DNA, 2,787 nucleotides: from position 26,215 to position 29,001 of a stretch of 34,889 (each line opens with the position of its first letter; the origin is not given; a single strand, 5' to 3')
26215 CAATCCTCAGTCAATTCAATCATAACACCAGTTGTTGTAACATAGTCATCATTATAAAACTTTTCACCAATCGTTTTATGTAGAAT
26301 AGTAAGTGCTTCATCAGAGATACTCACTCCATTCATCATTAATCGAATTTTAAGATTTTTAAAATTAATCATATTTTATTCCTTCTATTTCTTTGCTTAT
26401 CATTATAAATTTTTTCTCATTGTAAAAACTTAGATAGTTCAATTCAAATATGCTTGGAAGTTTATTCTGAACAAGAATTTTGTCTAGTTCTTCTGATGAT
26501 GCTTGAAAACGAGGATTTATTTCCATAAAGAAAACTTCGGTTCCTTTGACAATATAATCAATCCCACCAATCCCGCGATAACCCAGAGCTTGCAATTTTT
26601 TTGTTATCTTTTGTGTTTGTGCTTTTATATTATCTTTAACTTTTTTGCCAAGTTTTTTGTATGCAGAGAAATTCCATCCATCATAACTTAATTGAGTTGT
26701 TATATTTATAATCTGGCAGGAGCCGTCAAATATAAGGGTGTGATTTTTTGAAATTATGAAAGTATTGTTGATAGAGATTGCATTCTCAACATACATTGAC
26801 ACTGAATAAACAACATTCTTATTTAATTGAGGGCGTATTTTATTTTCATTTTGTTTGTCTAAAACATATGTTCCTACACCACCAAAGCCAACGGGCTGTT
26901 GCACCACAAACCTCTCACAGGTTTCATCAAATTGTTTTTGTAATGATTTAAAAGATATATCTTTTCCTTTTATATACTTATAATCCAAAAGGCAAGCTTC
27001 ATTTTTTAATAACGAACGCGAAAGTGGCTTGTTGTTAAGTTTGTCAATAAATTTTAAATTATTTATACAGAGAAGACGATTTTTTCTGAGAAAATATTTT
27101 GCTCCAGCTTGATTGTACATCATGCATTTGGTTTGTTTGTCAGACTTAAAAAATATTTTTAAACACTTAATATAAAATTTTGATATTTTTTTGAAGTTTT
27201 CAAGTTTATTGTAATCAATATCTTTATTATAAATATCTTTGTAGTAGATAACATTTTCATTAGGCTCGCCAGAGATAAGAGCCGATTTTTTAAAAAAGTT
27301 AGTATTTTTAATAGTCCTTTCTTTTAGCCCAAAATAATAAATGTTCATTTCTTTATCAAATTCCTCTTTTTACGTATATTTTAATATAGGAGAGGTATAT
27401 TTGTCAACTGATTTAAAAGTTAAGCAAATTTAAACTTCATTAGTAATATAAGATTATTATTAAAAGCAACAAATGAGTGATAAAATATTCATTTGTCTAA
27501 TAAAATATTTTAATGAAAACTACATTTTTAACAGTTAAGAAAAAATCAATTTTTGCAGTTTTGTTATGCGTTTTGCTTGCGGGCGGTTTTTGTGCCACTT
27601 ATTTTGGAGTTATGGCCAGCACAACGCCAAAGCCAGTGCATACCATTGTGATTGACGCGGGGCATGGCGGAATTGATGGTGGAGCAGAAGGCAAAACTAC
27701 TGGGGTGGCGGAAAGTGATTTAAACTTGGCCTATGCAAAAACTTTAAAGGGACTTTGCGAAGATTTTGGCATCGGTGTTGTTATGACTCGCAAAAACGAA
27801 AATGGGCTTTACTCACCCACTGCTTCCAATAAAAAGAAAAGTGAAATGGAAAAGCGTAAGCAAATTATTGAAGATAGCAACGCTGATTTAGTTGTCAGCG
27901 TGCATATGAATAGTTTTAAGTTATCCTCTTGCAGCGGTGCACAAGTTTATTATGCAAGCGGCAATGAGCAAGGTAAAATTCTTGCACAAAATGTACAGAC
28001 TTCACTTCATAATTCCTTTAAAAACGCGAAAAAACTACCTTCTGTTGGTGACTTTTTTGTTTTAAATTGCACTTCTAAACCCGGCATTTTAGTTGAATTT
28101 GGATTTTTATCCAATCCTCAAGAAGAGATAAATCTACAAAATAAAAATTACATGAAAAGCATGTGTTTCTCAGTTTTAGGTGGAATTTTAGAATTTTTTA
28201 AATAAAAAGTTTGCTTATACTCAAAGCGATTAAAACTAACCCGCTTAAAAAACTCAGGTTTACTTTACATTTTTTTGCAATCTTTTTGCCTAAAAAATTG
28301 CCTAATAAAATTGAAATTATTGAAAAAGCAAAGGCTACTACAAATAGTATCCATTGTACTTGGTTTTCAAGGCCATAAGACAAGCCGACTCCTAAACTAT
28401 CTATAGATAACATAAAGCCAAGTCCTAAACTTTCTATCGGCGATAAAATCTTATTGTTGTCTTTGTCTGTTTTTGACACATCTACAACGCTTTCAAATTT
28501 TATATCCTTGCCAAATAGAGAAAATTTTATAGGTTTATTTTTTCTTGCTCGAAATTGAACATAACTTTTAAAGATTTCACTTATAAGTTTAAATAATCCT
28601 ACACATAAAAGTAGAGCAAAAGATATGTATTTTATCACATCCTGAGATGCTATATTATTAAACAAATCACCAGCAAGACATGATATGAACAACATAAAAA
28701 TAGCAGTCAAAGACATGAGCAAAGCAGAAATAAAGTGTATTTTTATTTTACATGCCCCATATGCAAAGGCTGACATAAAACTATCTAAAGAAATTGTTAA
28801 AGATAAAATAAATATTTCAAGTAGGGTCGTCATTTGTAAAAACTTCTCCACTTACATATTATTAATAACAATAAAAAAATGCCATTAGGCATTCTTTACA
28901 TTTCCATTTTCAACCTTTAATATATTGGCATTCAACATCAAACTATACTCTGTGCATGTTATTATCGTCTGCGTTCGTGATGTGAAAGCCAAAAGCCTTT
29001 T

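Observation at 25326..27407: Translationally coupled ATP-grasp ligase + atypical radical SAM enzyme, two-gene operon with no precursor peptide in view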

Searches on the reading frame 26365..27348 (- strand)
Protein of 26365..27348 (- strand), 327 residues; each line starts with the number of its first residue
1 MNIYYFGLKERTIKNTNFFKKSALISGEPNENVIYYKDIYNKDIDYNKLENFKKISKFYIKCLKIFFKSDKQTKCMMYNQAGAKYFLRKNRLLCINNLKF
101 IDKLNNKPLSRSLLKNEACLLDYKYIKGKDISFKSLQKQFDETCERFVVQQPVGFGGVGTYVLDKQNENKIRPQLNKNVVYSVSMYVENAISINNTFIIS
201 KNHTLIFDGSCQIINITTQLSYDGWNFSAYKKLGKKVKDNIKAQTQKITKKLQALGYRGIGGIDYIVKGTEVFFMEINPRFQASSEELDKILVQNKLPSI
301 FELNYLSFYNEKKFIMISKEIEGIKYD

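Call 3: search_protein_families(library=pfam, proteins=[window:26365-27348:-], max_evalue=0.01)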
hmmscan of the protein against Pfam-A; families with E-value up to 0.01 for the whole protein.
window:26365-27348:- (327 aa): 3 families
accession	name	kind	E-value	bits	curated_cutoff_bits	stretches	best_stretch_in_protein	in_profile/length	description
PF02655.19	ATP-grasp_3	-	2.9e-10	40.9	23.2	1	137-284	24-160/160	ATP-grasp domain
PF02222.28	ATP-grasp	-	4e-06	27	27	1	122-281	12-163/179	ATP-grasp domain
PF02786.22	CPSase_L_D2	-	0.00039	20.4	19.8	1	246-285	143-184/211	Carbamoyl-phosphate synthase L chain, ATP binding domain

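Call 4: search_protein_families(library=ncbifam, proteins=[window:26365-27348:-], max_evalue=0.01)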
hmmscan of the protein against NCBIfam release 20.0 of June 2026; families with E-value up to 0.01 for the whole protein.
window:26365-27348:- (327 aa): 10 families
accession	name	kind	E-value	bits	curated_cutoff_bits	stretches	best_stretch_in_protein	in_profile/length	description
TIGR01369.1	CPSaseII_lrg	equivalog_domain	7.8e-08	30.4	1027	1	182-284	746-844/1052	carbamoyl-phosphate synthase (glutamine-hydrolyzing) large subunit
NF003671.0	PRK05294.1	equivalog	1.9e-06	25.8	599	1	183-280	744-837/1058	carbamoyl-phosphate synthase large subunit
NF005096.0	PRK06524.1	equivalog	3.6e-05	22.1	684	1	103-286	139-328/493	biotin carboxylase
NF004678.0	PRK06019.1-4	equivalog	5e-05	22.3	444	1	135-284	105-246/355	5-(carboxyamino)imidazole ribonucleotide synthase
NF040722.1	MfnD_Meth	equivalog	8.6e-05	22.1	400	1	229-286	201-256/288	tyramine--L-glutamate ligase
TIGR01142.1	purT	equivalog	0.00054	19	502.15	1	236-283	226-274/380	phosphoribosylglycinamide formyltransferase 2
NF006367.0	PRK08591.1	subfamily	0.00085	18.2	597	1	236-283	250-295/451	acetyl-CoA carboxylase biotin carboxylase subunit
NF009554.0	PRK12999.1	equivalog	0.001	17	965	1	232-282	250-298/1147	pyruvate carboxylase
NF006766.0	PRK09288.1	equivalog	0.0019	17.1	339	1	236-281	239-285/396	formate-dependent phosphoribosylglycinamide formyltransferase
NF005525.0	PRK07178.1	equivalog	0.0035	16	768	1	249-284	259-294/471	acetyl-CoA carboxylase biotin carboxylase subunit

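Call 6: find_homologous_proteins(query=window:26365-27348:-)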
Query window:26365-27348:- (327 aa): 84 proteins with E <= 0.001 among 1654 candidates.
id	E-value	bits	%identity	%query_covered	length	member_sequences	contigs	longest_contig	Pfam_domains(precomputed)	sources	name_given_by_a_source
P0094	1.2e-210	717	100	100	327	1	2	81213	PF02222.28,PF02655.20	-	-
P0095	6.9e-123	428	62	99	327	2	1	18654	PF02786.23,PF02655.20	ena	-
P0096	2.1e-116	407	59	96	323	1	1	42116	PF02786.23,PF02655.20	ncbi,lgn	-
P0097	2.7e-115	403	59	100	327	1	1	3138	PF02786.23,PF02655.20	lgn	-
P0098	3.5e-109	383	57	98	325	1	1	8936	PF02786.23,PF02655.20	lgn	-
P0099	8.1e-99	349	52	96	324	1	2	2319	PF02655.20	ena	-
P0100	1.5e-95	339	50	98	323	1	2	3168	PF02786.23,PF02655.20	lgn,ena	-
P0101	3.6e-95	337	51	98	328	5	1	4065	PF02655.20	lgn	-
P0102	7.8e-95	336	52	98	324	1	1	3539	PF02655.20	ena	-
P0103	8.6e-95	336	52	96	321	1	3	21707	PF02786.23,PF02655.20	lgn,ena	-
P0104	7.8e-94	333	51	95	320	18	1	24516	PF02655.20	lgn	-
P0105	5.6e-92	327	51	97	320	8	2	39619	PF02786.23,PF02222.28,PF02655.20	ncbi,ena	-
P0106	6.4e-92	327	51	96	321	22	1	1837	PF02786.23,PF02655.20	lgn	-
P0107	2.1e-91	325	50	96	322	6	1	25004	PF02786.23,PF02222.28,PF02655.20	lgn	-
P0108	9.7e-91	323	51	97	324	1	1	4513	PF02655.20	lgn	-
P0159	9.1e-24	103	33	89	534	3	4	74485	PF02655.20,PF00293.35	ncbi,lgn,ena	-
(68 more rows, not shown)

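Call 12: search_protein_families(library=padloc, proteins=[window:26365-27348:-], max_evalue=0.01)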
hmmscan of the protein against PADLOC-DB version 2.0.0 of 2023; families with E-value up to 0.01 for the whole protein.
window:26365-27348:- (327 aa): 0 families

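Call 27: search_solved_structures(query=A3, max_evalue=0.01)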
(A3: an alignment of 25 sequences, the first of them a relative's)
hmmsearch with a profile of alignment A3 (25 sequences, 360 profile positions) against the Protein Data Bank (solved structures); distinct sequences matched with E-value up to 0.01: 9.
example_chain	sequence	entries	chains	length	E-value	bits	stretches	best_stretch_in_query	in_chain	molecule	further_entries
1a9x_A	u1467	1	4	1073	0.00044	22.9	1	233-281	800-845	CARBAMOYL PHOSPHATE SYNTHETASE (LARGE CHAIN)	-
1bxr_A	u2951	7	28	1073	0.00044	22.9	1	233-281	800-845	CARBAMOYL-PHOSPHATE SYNTHASE | CARBAMOYL PHOSPHATE SYNTHETASE: LARGE SUBUNIT | CARBAMOYL PHOSPHATE SYNTHETASE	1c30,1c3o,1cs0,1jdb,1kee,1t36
1ce8_A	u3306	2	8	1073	0.00046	22.8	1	233-281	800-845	PROTEIN (CARBAMOYL-PHOSPHATE SYNTHASE) | carbamoyl phosphate synthetase large chain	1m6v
5vyw_A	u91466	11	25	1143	0.0013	21.3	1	240-284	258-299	Pyruvate carboxylase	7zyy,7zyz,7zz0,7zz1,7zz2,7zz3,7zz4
5vz0_A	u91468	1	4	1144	0.0013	21.3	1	240-284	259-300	Pyruvate carboxylase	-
5vyz_A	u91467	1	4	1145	0.0013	21.3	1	240-284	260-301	Pyruvate carboxylase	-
2dzd_A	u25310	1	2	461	0.0021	20.6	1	250-284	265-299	pyruvate carboxylase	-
8ynd_A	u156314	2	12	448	0.0044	19.6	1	247-282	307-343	ATP-grasp peptide ligase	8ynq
9eb7_A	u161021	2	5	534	0.0086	18.6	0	251-284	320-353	Biotin carboxylase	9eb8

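Call 34: predict_structure(alignment_id=A3)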
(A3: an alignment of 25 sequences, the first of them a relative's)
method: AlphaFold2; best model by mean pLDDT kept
length: 327 residues; sequences in the alignment: 25
mean_pLDDT: 94.5   pTM: 0.91
mean pLDDT of the five models: 94.5, 94.4, 94.2, 93.5, 92.9
residues with pLDDT >= 90: 297; 70-90: 27; 50-70: 2; < 50: 1
segments of 3 or more residues with pLDDT < 50: none
pLDDT, mean of each block of 10 residues (from residue 1): 94 94 93 94 89 93 95 94 89 96 96 97 97 97 95 88 97 96 96 97 96 93 94 96 98 98 97 96 93 96 98 97 73
secondary structure, 60 per line:
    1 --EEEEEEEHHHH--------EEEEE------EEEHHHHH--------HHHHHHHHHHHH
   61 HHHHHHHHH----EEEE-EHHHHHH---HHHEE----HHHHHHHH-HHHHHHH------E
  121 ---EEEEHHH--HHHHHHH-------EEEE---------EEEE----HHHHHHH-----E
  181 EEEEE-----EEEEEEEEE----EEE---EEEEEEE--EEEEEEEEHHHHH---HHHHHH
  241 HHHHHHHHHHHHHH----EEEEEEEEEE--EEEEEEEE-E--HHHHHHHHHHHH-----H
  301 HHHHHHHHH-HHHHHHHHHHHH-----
elements in order: E3-9 H10-13 E22-26 E33-35 H36-40 H49-69 E74-77 H80-85 H98-105 H107-113 E124-127 H133-139 E147-150 E160-163 H168-174 E180-185 E191-199 E204-206 E210-216 E219-226 H227-231 H235-254 E259-268 E271-278 H283-294 H300-309 H311-322

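Call 45: fold_search(model_id=the predicted structure, library=pdb)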
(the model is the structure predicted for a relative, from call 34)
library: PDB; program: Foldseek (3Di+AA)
matches with E <= 10: 1158; with E <= 0.001: 570
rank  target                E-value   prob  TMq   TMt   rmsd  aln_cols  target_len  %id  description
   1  4mam_A                8.8e-13  1.00  0.60  0.53   5.3       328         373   15  The crystal structure of phosphoribosylaminoimidazole carboxylase ATPase subunit of Francisella tularensis subsp. tula (released 2013-08-28)
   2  4ma0                  1.4e-12  1.00  0.58  0.53   5.4       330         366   14  The crystal structure of phosphoribosylaminoimidazole carboxylase ATPase subunit of Francisella tularensis subsp. tulare (released 2013-08-28)
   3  3v4s_A                1.7e-12  1.00  0.57  0.50   6.0       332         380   13  Crystal Structure of ADP-ATP complex of purK: N5-carboxyaminoimidazole ribonucleotide synthetase (released 2013-02-13)
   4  4m9u                  1.9e-12  1.00  0.60  0.54   5.2       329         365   15  The crystal structure of phosphoribosylaminoimidazole carboxylase ATPase subunit of Francisella tularensis subsp. tulare (released 2013-08-28)
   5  8ynd_A                3.5e-12  1.00  0.64  0.52   4.9       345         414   16  ATP-grasp peptide ligase from Streptomyces (released 2025-02-19)
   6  3v4s_B                5.9e-12  1.00  0.61  0.53   5.3       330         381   13  Crystal Structure of ADP-ATP complex of purK: N5-carboxyaminoimidazole ribonucleotide synthetase (released 2013-02-13)
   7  3q2o_A                6.6e-12  1.00  0.60  0.53   5.3       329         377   13  Crystal Structure of purK: N5-carboxyaminoimidazole ribonucleotide synthetase (released 2011-10-26)
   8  4ma5                  6.6e-12  1.00  0.59  0.54   5.2       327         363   14  The crystal structure of phosphoribosylaminoimidazole carboxylase ATPase subunit of Francisella tularensis subsp. tulare (released 2013-08-28)
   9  8ynd_B                7.0e-12  1.00  0.61  0.50   5.8       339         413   16  ATP-grasp peptide ligase from Streptomyces (released 2025-02-19)
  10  4dlk_A                8.4e-12  1.00  0.61  0.54   5.1       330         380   13  Crystal Structure of ATP-Ca++ complex of purK: N5-carboxyaminoimidazole ribonucleotide synthetase (released 2013-02-06)
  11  3hb9_C                1.0e-11  1.00  0.61  0.21   6.8       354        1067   14  Crystal Structure of S. aureus Pyruvate Carboxylase A610T Mutant (released 2009-06-30)
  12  3k5i_A                1.1e-11  1.00  0.59  0.51   4.7       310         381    8  Crystal structure of N5-carboxyaminoimidazole synthase from aspergillus clavatus in complex with ADP and 5-aminoimadaz (released 2009-10-20)
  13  3r5h_A                1.6e-11  1.00  0.62  0.54   5.2       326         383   13  Crystal Structure of ADP-AIR complex of purK: N5-carboxyaminoimidazole ribonucleotide synthetase (released 2012-03-21)
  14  8ynd_D                1.6e-11  1.00  0.62  0.50   5.5       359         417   14  ATP-grasp peptide ligase from Streptomyces (released 2025-02-19)
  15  8ynd_F                1.7e-11  1.00  0.65  0.53   4.8       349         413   15  ATP-grasp peptide ligase from Streptomyces (released 2025-02-19)
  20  8ynd_C                4.7e-11  1.00  0.64  0.53   4.8       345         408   14  ATP-grasp peptide ligase from Streptomyces (released 2025-02-19)
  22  8ynd_G                5.0e-11  1.00  0.60  0.49   5.2       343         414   16  ATP-grasp peptide ligase from Streptomyces (released 2025-02-19)
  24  8ynd_E                6.0e-11  1.00  0.63  0.51   5.1       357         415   15  ATP-grasp peptide ligase from Streptomyces (released 2025-02-19)
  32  8ynd_H                9.1e-11  1.00  0.64  0.52   4.8       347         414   15  ATP-grasp peptide ligase from Streptomyces (released 2025-02-19)
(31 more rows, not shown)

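Call 51: find_encoding_contigs(protein=P0159, flank=7000, max_places=2)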
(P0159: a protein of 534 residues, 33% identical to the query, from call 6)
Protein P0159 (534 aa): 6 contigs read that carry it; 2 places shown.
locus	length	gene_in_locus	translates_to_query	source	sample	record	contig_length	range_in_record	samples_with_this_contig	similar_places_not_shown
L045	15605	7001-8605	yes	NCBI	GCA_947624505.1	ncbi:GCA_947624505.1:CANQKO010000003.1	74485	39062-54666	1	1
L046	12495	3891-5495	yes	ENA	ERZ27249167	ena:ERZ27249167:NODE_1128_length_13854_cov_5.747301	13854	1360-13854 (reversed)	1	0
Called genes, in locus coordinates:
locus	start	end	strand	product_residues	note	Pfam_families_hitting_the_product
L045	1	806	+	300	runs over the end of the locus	PF01261:AP_endonuc_2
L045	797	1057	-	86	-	-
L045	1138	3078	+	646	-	PF03717:PBP_dimer, PF00905:Transpeptidase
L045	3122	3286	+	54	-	PF00471:Ribosomal_L33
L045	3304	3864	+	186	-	PF08207:EFP_N, PF01132:EFP, PF09285:Elong-fact-P_C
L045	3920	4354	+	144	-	PF01592:NifU_N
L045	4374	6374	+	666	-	PF13439:Glyco_transf_4, PF13579:Glyco_trans_4_4, PF20706:GT4-conflict, PF01636:APH (faint), PF00534:Glycos_transf_1, PF13692:Glyco_trans_1_4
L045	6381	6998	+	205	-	-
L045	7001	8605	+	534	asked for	PF00293:NUDIX, PF02655:ATP-grasp_3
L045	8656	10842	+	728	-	PF13245:AAA_19 (faint), PF01443:Viral_helicase1 (faint), PF00580:UvrD-helicase, PF13361:UvrD_C (weak), PF13538:UvrD_C_2 (weak)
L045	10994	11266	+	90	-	-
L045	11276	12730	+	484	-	PF00144:Beta-lactamase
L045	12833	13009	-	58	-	-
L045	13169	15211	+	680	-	PF00501:AMP-binding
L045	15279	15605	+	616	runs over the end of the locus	PF00512:HisKA, PF02518:HATPase_c, PF00072:Response_reg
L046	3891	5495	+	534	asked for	PF00293:NUDIX, PF02655:ATP-grasp_3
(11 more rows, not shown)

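Call 90: search_protein_families(library=padloc, proteins=[L045:4374-6374:+, L045:6381-6998:+, L045:7001-8605:+, L045:8656-10842:+], max_evalue=0.001)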
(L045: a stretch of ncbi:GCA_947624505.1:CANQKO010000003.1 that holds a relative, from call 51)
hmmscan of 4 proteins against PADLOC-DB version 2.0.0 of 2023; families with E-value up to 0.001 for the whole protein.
L045:4374-6374:+ (666 aa): 0 families

L045:6381-6998:+ (205 aa): 1 family
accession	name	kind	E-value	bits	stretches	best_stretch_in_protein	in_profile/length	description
PDLC02911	VakA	-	0.00055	18.5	0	6-199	2-158/163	-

L045:7001-8605:+ (534 aa): 1 family
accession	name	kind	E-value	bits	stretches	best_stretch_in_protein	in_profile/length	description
PDLC04899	PDC-S07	-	8.4e-16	55.8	1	31-145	8-115/135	-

L045:8656-10842:+ (728 aa): 15 families
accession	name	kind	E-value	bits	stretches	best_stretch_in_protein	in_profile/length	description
PDLC01087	C3a187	-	4.1e-16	56.9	1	472-702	312-540/559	NERD+UvrD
PDLC00129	GajB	-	2.4e-15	54.2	1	438-627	171-365/594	UrvD helicase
PDLC00106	GajB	-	2.5e-13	47.4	1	486-599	208-320/577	UrvD helicase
PDLC00117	GajB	-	1.4e-12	44.9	2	486-637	221-377/604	UrvD helicase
PDLC00132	GajB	-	9.3e-12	42.4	1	407-610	138-342/625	UrvD helicase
PDLC00104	GajB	-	1.3e-11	41.9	1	487-641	169-326/574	UrvD helicase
PDLC04173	GajB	-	4.5e-11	40.4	1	660-710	425-467/471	-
PDLC00148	GajB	-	2.8e-09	34.4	1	481-565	146-241/369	UrvD helicase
PDLC00142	GajB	-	9.2e-08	28.9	1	466-564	195-296/583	UrvD helicase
PDLC00140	GajB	-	6.5e-07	26.9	1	486-567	145-236/365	UrvD helicase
PDLC00136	GajB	-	2.6e-06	24.6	1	486-567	209-290/570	UrvD helicase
PDLC00112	GajB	-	7.4e-06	22.8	0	485-562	213-291/581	UrvD helicase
PDLC00141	GajB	-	7.8e-06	22.5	0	485-529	168-212/572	UrvD helicase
PDLC04140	mad8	-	0.00015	19.4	1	192-331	28-101/314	mads_8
PDLC00144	GajB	-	0.00035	17.2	0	648-712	465-527/559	UrvD helicase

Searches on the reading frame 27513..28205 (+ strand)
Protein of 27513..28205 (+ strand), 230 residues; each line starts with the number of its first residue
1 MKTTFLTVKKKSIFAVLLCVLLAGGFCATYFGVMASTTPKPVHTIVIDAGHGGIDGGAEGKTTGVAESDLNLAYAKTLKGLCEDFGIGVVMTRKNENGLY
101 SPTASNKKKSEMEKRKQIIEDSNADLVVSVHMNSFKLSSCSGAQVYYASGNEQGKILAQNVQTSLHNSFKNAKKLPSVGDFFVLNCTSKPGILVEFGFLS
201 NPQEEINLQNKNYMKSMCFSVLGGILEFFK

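Call 3: search_protein_families(library=pfam, proteins=[window:27513-28205:+], max_evalue=0.01)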
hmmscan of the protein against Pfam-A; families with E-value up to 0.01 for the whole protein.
window:27513-28205:+ (230 aa): 1 family
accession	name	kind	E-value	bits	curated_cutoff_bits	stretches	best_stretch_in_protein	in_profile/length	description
PF01520.23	Amidase_3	-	2.4e-39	135.6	27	1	45-225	1-172/174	N-acetylmuramoyl-L-alanine amidase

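Call 4: search_protein_families(library=ncbifam, proteins=[window:27513-28205:+], max_evalue=0.01)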
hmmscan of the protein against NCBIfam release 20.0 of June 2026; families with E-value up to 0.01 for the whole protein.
window:27513-28205:+ (230 aa): 6 families
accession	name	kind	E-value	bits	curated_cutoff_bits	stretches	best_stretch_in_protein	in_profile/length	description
TIGR02883.1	spore_cwlD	equivalog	1.6e-50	171.9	221.55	1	44-228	2-189/189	N-acetylmuramoyl-L-alanine amidase CwlD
NF007652.1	PRK10319.1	equivalog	1.4e-16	60.6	400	2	43-151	58-155/291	N-acetylmuramoyl-L-alanine amidase AmiA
NF038267.1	amidase_AmiC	exception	1.3e-15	56.9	700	2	44-150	188-283/407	N-acetylmuramoyl-L-alanine amidase AmiC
NF007751.0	PRK10431.1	equivalog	8.6e-14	50.9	532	2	44-149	193-287/445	N-acetylmuramoyl-L-alanine amidase AmiB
NF038140.1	amidase_Rv3717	exception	1.7e-07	30.9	335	1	58-229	56-231/233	Rv3717 family N-acetylmuramoyl-L-alanine amidase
NF050040.1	horm_taper_TftA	equivalog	1.1e-06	27.6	500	1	120-212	70-169/450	hormogonium tapered terminus morphoprotein TftA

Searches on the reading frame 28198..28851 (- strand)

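Call 3: search_protein_families(library=pfam, proteins=[window:28198-28851:-], max_evalue=0.01)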
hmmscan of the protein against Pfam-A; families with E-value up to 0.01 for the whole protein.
window:28198-28851:- (217 aa): 2 families
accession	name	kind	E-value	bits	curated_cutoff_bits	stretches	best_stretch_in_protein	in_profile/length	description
PF02659.21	Mntp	-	5.7e-13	49.4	24.4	1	42-212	10-149/152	Putative manganese efflux pump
PF01925.25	TauE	-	0.0041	17.3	32.6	0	152-211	48-104/237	Sulfite exporter TauE/SafE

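Call 4: search_protein_families(library=ncbifam, proteins=[window:28198-28851:-], max_evalue=0.01)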
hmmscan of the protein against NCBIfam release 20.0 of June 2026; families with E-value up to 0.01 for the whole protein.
window:28198-28851:- (217 aa): 1 family
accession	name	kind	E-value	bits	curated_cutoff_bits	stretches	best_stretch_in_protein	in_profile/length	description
TIGR02840.1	spore_YtaF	equivalog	4.7e-32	111.2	149.6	1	12-215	2-206/206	sporulation membrane protein YtaF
